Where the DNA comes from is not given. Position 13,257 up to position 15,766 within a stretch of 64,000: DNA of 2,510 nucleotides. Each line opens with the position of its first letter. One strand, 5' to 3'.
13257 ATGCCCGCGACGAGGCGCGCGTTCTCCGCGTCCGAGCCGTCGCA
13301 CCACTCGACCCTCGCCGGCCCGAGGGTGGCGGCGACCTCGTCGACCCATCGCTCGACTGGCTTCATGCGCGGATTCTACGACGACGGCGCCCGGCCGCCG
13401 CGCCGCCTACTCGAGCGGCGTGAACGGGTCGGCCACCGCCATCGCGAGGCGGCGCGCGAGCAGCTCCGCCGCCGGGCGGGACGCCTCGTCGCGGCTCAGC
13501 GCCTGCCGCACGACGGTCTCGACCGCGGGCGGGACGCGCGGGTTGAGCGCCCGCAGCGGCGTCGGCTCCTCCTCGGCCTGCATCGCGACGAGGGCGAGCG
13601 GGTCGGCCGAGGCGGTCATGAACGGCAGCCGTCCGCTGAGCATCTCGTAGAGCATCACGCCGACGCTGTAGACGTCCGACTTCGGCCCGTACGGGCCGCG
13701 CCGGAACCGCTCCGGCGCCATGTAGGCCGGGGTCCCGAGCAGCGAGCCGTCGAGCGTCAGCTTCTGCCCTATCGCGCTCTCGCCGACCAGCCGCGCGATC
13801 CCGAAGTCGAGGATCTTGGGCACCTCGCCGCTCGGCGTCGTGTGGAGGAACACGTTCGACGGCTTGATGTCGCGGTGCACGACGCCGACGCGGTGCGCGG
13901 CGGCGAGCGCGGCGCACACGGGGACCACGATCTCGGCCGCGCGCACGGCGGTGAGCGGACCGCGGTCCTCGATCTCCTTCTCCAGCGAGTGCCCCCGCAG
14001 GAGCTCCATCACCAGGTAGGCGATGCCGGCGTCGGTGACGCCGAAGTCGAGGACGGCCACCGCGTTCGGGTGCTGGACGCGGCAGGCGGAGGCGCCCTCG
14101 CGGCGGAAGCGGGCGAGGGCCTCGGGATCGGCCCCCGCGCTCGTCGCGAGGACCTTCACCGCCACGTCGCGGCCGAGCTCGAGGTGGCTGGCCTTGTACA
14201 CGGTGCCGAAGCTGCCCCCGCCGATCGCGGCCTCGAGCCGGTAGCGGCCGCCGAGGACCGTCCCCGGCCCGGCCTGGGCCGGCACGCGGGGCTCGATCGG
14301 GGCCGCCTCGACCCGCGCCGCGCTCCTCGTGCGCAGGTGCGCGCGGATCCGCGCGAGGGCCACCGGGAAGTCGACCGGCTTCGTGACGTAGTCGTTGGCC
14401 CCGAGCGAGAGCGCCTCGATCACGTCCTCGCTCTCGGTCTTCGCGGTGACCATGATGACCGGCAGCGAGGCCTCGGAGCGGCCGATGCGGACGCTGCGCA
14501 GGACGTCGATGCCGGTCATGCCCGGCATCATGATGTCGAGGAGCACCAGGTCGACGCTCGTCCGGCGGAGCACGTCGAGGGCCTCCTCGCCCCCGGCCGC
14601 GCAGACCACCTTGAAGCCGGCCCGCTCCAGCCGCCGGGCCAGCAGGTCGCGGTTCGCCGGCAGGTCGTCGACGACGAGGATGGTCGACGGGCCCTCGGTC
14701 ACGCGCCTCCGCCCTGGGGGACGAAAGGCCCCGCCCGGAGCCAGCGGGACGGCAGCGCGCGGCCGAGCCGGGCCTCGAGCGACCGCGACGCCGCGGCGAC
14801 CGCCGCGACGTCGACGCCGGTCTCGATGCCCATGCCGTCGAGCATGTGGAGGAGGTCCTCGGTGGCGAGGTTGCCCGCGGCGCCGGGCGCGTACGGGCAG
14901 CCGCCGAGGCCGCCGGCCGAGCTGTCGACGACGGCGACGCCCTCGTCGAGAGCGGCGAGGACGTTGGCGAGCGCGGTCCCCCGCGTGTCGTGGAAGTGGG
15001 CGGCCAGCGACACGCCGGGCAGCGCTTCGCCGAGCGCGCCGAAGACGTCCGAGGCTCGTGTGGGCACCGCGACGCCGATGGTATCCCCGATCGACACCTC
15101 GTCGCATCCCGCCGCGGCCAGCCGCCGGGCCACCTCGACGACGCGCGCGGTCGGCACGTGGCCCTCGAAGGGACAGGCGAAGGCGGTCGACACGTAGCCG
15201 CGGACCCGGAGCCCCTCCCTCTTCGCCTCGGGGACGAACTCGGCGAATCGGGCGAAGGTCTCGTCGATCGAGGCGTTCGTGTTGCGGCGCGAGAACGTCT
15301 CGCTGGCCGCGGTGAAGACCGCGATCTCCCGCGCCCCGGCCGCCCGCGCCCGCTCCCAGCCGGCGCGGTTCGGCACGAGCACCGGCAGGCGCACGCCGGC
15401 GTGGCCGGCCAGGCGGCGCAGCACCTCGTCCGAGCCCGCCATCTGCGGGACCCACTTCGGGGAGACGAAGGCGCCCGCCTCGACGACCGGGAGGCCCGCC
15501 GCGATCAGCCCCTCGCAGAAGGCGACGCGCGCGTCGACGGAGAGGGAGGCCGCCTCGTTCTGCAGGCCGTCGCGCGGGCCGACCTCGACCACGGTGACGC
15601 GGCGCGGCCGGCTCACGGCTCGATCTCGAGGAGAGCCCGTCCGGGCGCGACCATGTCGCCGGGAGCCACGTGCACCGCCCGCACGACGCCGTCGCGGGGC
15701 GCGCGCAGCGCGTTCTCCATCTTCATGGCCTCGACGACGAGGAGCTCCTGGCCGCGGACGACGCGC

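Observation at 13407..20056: Seven-gene operon joins a partner-switching module and a receiver-Hanks kinase to leucine-catabolic enzymes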

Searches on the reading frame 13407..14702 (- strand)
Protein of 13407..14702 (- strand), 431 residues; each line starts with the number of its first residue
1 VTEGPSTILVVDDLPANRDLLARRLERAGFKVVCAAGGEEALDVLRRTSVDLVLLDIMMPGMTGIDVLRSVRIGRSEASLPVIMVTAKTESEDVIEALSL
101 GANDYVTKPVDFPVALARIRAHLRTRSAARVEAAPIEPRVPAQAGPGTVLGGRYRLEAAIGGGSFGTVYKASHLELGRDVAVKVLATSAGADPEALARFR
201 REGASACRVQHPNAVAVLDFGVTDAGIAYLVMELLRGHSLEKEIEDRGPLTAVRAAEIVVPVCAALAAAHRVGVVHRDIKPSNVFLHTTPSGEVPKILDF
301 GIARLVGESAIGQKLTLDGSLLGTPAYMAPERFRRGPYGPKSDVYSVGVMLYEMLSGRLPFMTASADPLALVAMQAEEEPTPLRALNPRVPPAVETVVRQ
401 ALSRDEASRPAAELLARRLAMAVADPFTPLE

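Call 3: search_protein_families(library=pfam, proteins=[window:13407-14702:-], max_evalue=0.01)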
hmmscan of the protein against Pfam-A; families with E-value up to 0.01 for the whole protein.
window:13407-14702:- (431 aa): 7 families
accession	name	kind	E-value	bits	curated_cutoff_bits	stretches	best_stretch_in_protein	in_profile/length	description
PF00069.31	Pkinase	-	2.4e-49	168.5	31.7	1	154-413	1-255/263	Protein kinase domain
PF07714.23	PK_Tyr_Ser-Thr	-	1.1e-31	110.5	23.1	1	156-418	3-257/258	Protein tyrosine and serine/threonine kinase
PF00072.30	Response_reg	-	2.9e-30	105.1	30.2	1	8-119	1-110/111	Response regulator receiver domain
PF03109.22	ABC1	-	5.4e-07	29.4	22.9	1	228-309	143-220/244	ABC1 atypical kinase-like domain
PF01636.29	APH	-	0.00023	21.5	23.2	0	266-304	162-198/239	Phosphotransferase enzyme family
PF06293.20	Kdo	-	0.00025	21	21.3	1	176-300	44-166/207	Lipopolysaccharide kinase (Kdo/WaaP) family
PF23198.2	PDE8A_N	-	0.0028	18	29.6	1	24-104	29-113/147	PDE8A-like, N-terminal domain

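Call 10: search_protein_families(library=ncbifam, proteins=[window:13407-14702:-], max_evalue=0.00001)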
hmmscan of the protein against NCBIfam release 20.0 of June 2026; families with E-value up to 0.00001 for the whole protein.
window:13407-14702:- (431 aa): 112 families (the best 25 are shown)
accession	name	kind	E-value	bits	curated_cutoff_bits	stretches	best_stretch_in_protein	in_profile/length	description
NF033483.0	PknB_PASTA_kin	equivalog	5.9e-84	283.1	450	1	147-411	2-256/563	Stk1 family PASTA domain-containing Ser/Thr kinase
NF052427.1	StpK7MSMEG_1200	equivalog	4.5e-49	167.4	900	1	152-409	7-254/601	serine/threonine protein kinase StpK7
NF047741.1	antiphage_MADS6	equivalog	3.2e-46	158.1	460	2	236-424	281-462/612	methylation-associated defense system protein kinase MAD6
TIGR03903.1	TOMM_kin_cyc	equivalog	8.2e-46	156.4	705.75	1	177-369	3-197/1267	TOMM system kinase/cyclase fusion protein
NF007135.0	PRK09581.1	equivalog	1.1e-33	116.8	474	1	7-126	4-123/457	PleD family two-component system response regulator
TIGR02154.1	PhoB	equivalog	2.1e-32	112.2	296.2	1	7-132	4-129/226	phosphate regulon transcriptional regulator PhoB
NF040689.1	MtrAB_MtrA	equivalog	4.2e-32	111.3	300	1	8-132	1-122/219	MtrAB system response regulator MtrA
NF041733.1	resp_reg_CseB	equivalog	2.8e-31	108.6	350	1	7-132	2-124/228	two-component system response regulator CseB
NF040534.1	resp_reg_YycF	equivalog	7.5e-29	100.6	340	1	7-132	2-124/231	response regulator YycF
NF038150.1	lanthi_synth_IV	equivalog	1.4e-28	99.7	650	1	142-421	179-455/851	class IV lanthionine synthetase LanL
NF045944.1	ResRegRpaBCyano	equivalog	6.5e-28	97.6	330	1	9-129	1-118/229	response regulator transcription factor RpaB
NF007005.1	PRK09468.1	equivalog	7.7e-28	97.5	331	1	6-137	4-132/237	osmolarity response regulator transcription factor OmpR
NF053854.1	RespRegPhoBBctds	equivalog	2.6e-27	95.6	270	1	8-129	1-121/225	two-component system response regulator PhoB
NF033120.0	vanR_FM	exception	3.5e-26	92.3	460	1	7-125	5-120/231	vancomycin resistance response regulator transcription factor, VanR-F/VanR-M family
TIGR01387.1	cztR_silR_copR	subfamily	6.8e-26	91.3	279.2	1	8-130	1-121/218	heavy metal response regulator transcription factor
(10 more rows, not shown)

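Call 18: find_related_loci(query=window:13407-14702:-, collection=genome_contigs, flank=10000)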
Query window:13407-14702:- (431 aa) in genome_contigs; peptide patterns used: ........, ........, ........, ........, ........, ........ (x = any residue, [..] = any of these).
600 stretches matched a pattern (row limit reached: there are more); 583 encode a relative of the query (tblastn E <= 1e-3); the best 80 are kept; 80 distinct loci.
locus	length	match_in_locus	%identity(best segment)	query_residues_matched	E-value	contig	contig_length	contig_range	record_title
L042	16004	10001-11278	76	6-431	0e+0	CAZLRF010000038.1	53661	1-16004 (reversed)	MAG TPA_asm: uncultured Acidobacteriota bacterium isolate binchicken_co274_304 genome assembly, contig: NODE_1591_length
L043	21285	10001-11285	76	6-431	1e-174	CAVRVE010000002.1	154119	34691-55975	MAG: uncultured Acidobacteriota bacterium isolate MFD02242.bin.2.9 genome assembly, contig: contig_11338, whole genome s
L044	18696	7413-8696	46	2-419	2e-110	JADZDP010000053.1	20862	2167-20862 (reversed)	MAG: Deltaproteobacteria bacterium isolate SJ783 c_000000262916, whole genome shotgun sequence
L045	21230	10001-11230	48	1-415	5e-110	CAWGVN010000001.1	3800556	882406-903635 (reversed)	MAG: uncultured delta proteobacterium isolate MFD02416.bin.1.415 genome assembly, contig: contig_23579, whole genome sho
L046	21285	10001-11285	76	4-431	1e-168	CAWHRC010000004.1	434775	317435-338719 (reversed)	MAG: uncultured Acidobacteriota bacterium isolate MFD05942.bin.2.206 genome assembly, contig: contig_1404, whole genome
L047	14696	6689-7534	52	147-426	2e-79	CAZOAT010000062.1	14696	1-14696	MAG TPA_asm: uncultured Gemmatimonadaceae bacterium isolate SRP217488_co1_164 genome assembly, contig: NODE_2828_length_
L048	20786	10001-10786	47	146-409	2e-64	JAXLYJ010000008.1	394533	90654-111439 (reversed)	MAG: Polyangiales bacterium isolate STL-MYX10 C1.257.fa-8, whole genome shotgun sequence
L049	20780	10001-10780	49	147-409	6e-60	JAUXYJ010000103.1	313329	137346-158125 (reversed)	MAG: Deltaproteobacteria bacterium isolate C18_concoct.bin.16 C18_k141_126574, whole genome shotgun sequence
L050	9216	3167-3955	45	147-409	2e-58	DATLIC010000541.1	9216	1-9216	MAG TPA_asm: Kofleriaceae bacterium isolate SMAG_U13657 k141_4586662, whole genome shotgun sequence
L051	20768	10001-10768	44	147-409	1e-57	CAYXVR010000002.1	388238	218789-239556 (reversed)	MAG TPA_asm: uncultured Nannocystaceae bacterium isolate binchicken_co179_119 genome assembly, contig: NODE_81_length_38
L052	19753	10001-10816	43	147-423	4e-56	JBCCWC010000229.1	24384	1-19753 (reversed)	MAG: Myxococcota bacterium isolate P01_E01_bin.52 k141_918307_length_24384_cov_16.0000, whole genome shotgun sequence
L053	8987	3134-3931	42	149-426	4e-55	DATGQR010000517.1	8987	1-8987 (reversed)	MAG TPA_asm: Thermomicrobiales bacterium isolate SMAG_U10429 k141_5219150, whole genome shotgun sequence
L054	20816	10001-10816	40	149-428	4e-53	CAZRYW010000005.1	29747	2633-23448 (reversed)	MAG TPA_asm: uncultured Oscillospiraceae bacterium isolate SRP225648_co1_913 genome assembly, contig: NODE_3245_length_2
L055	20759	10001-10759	38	147-409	1e-52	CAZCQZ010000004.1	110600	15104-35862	MAG TPA_asm: uncultured Eubacteriales bacterium isolate SRP225648_co1_125 genome assembly, contig: NODE_189_length_11060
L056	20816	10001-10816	39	149-428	2e-52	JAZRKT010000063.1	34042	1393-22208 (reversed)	MAG: Eubacteriales bacterium isolate T1900045445_YK20190136.MAGScoT_cleanbin_000037 SGB_7147_k141_2140781, whole genome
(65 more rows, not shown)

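Call 54: search_protein_families(library=pfam, proteins=[L042:4803-7037:-], max_evalue=0.0001)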
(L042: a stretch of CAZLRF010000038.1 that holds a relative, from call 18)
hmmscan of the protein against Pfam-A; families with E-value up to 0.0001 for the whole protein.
L042:4803-7037:- (744 aa): 17 families
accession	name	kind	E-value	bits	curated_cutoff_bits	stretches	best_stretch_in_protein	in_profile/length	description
PF00069.31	Pkinase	-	2.6e-46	158.6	31.7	1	27-288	1-253/263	Protein kinase domain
PF07714.23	PK_Tyr_Ser-Thr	-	7e-30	104.6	23.1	1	29-286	3-248/258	Protein tyrosine and serine/threonine kinase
PF14559.12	TPR_19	-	4.3e-18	65.8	25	1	523-571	9-57/68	Tetratricopeptide repeat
PF07719.23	TPR_2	-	1.1e-16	59.9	27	1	539-569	1-31/34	Tetratricopeptide repeat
PF00515.34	TPR_1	-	2e-16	59.5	27.8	1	539-571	1-33/34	Tetratricopeptide repeat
PF13431.12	TPR_17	-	1.9e-14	53.1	24.4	0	527-559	1-33/34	Tetratricopeptide repeat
PF13181.12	TPR_8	-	2.7e-12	46.2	25.7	0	540-571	2-33/34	Tetratricopeptide repeat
PF13414.12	TPR_11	-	1.7e-11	44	26.8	0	547-580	2-35/42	TPR repeat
PF12895.13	ANAPC3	-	2.1e-10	41.1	27.2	1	527-596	11-79/82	Anaphase-promoting complex, cyclosome, subunit 3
PF13432.12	TPR_16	-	2.5e-10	41.1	32.7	2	545-600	3-58/65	Tetratricopeptide repeat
PF13428.12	TPR_14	-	3.2e-09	37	23.5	0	539-580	1-42/44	Tetratricopeptide repeat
PF13424.12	TPR_12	-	3.5e-09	37.2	30.1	0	519-570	24-76/77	Tetratricopeptide repeat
PF01636.29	APH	-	8.1e-08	32.7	23.2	0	124-172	148-198/239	Phosphotransferase enzyme family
PF23914.1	TPR_CcmH_CycH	-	2.1e-07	31.4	42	0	577-682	54-155/158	Cytochrome c-type biogenesis protein H TPR domain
PF13371.12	TPR_9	-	1.8e-06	28.3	35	1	513-570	4-60/73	Tetratricopeptide repeat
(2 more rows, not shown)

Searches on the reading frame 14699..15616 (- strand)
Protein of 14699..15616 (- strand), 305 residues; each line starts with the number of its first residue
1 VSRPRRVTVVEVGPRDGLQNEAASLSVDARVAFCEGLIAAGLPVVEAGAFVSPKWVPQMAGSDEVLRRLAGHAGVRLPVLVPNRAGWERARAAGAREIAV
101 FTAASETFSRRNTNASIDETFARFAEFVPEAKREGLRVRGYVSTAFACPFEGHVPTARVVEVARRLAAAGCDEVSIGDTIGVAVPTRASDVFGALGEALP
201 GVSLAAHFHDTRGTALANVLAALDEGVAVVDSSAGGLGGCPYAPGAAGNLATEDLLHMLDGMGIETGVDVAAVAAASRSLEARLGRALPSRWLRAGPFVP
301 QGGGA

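Call 3: search_protein_families(library=pfam, proteins=[window:14699-15616:-], max_evalue=0.01)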
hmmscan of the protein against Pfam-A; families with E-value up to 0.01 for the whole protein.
window:14699-15616:- (305 aa): 1 family
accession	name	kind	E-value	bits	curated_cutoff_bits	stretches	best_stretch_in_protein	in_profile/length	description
PF00682.25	HMGL-like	-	2.6e-47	161.8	29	1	7-278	2-258/260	HMGL-like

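Call 10: search_protein_families(library=ncbifam, proteins=[window:14699-15616:-], max_evalue=0.00001)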
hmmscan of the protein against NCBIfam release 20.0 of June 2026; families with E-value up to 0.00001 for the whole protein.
window:14699-15616:- (305 aa): 23 families
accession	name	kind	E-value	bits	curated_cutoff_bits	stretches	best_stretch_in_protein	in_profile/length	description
NF004283.0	PRK05692.1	subfamily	1.1e-117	392.4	246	1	1-295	1-295/300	hydroxymethylglutaryl-CoA lyase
NF002085.0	PRK00915.1-2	subfamily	2.4e-23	82.7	517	1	2-282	9-273/504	2-isopropylmalate synthase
TIGR02146.1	LysS_fung_arch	equivalog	2.9e-21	76.1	413.55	1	15-238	7-220/344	homocitrate synthase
NF006049.0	PRK08195.1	subfamily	2e-19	69.8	229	1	154-283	145-269/344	4-hyroxy-2-oxovalerate/4-hydroxy-2-oxopentanoic acid aldolase,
TIGR00973.1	leuA_bact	equivalog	3.2e-18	65.5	598.7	1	6-280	1-270/494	2-isopropylmalate synthase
TIGR03217.1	4OH_2_O_val_ald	equivalog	3.7e-17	62.5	286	1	154-276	140-257/334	4-hydroxy-2-oxovalerate aldolase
TIGR02660.1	nifV_homocitr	equivalog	4.1e-17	62.5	462.9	1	10-289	5-268/365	homocitrate synthase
TIGR02090.1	LEU1_arch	subfamily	4.6e-17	62.2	484.75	1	10-278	4-256/363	isopropylmalate/citramalate/homocitrate synthases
NF002086.0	PRK00915.1-3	equivalog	7.7e-16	57.6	532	1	3-284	3-279/516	2-isopropylmalate synthase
NF002084.0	PRK00915.1-1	equivalog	1.1e-14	53.8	748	1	6-270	4-263/523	2-isopropylmalate synthase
NF002088.0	PRK00915.1-5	equivalog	5.8e-14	51.5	697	1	5-254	2-242/514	2-isopropylmalate synthase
NF041069.1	IPMS_Sufob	equivalog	8.6e-14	51.6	600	1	11-280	5-260/371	isopropylmalate synthase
NF006761.0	PRK09282.1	domain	1.1e-13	50.5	402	1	131-281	132-271/591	pyruvate carboxylase subunit B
NF002087.0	PRK00915.1-4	equivalog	5.1e-13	48.4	729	1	5-280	5-275/516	2-isopropylmalate synthase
NF008984.0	PRK12330.1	equivalog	1.3e-12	47.3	827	1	156-279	155-273/500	methylmalonyl-CoA carboxytransferase subunit 5S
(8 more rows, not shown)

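Call 37: search_solved_structures(query=window:14699-15616:-, max_evalue=1e-20)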
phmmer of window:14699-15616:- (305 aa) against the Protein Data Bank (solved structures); distinct sequences matched with E-value up to 1e-20: 6.
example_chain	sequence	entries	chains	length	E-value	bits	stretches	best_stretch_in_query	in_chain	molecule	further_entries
2cw6_A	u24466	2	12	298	8.4e-90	304.4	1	3-290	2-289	Hydroxymethylglutaryl-CoA lyase, mitochondrial | Hydroxymethylglutaryl-CoA lyase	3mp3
3mp4_A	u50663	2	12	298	5.7e-89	301.6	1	3-290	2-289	Hydroxymethylglutaryl-CoA lyase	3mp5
2ftp_A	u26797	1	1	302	4.8e-86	292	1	1-294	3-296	hydroxymethylglutaryl-CoA lyase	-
1ydo_A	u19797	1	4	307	1.1e-77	264.6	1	2-294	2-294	HMG-CoA Lyase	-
1ydn_A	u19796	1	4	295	8.5e-70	238.7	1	6-277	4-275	HYDROXYMETHYLGLUTARYL-COA LYASE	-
6nds_A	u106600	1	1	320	1.4e-57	198.6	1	8-296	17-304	3-hydroxy-3-methylglutaryl-CoA lyase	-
